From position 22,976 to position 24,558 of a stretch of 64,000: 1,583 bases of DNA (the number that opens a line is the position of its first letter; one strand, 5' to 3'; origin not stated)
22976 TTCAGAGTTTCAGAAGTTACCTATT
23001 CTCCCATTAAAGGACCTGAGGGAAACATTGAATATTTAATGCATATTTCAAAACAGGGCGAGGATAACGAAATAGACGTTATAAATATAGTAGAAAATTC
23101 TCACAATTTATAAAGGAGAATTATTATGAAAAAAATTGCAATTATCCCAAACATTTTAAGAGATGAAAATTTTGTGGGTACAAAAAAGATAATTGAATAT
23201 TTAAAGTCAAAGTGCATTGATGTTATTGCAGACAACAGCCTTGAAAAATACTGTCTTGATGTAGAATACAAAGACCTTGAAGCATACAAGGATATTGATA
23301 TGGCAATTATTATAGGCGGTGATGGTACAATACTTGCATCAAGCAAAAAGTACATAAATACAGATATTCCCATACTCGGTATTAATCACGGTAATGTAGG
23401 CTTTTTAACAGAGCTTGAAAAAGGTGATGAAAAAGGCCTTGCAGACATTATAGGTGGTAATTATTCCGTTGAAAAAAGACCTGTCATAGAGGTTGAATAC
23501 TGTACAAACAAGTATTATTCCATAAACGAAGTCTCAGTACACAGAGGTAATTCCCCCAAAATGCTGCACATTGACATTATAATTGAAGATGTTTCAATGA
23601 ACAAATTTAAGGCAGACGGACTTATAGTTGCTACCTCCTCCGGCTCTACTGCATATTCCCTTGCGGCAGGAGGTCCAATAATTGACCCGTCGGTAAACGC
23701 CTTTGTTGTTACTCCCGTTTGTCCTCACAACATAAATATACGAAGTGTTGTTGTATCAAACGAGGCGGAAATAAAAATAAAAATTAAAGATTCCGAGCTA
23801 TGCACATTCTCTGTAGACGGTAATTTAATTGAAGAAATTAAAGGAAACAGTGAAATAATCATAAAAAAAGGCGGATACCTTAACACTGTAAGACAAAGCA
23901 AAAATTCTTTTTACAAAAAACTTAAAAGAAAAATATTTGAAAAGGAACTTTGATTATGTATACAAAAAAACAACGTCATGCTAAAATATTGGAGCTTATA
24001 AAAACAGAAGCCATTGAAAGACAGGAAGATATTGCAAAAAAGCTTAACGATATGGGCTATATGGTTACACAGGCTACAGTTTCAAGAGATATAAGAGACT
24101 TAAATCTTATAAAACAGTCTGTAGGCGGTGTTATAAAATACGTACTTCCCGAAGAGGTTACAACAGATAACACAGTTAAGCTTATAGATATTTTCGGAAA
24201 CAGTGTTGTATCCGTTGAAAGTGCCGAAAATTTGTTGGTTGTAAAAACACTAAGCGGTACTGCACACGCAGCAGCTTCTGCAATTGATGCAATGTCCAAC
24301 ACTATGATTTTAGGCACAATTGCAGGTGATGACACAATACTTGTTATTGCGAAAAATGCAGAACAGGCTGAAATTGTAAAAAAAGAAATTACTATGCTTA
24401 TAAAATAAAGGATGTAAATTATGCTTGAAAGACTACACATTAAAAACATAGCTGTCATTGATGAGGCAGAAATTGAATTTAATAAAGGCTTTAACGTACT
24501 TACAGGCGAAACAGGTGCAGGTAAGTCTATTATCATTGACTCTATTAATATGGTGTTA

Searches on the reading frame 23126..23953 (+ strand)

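Call 72: search_protein_families(library=pfam, proteins=[window:23126-23953:+], max_evalue=0.00001)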
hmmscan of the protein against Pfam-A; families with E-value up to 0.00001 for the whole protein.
window:23126-23953:+ (275 aa): 2 families
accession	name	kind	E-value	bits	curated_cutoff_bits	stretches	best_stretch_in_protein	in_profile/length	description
PF20143.4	NAD_kinase_C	-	5.1e-31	107.5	23.7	1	134-250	2-118/126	ATP-NAD kinase C-terminal domain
PF01513.26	NAD_kinase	-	1.7e-14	54.7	25.5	1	47-100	61-116/130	ATP-NAD kinase N-terminal domain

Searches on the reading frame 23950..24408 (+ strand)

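Call 72: search_protein_families(library=pfam, proteins=[window:23950-24408:+], max_evalue=0.00001)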
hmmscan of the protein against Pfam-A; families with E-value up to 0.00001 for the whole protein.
window:23950-24408:+ (152 aa): 2 families
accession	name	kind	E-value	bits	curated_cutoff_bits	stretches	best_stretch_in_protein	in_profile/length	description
PF02863.23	Arg_repressor_C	-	1.8e-25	89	25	1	83-148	2-67/68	Arginine repressor, C-terminal domain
PF01316.27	Arg_repressor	-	6.3e-20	71.1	27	1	5-69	2-67/70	Arginine repressor, DNA binding domain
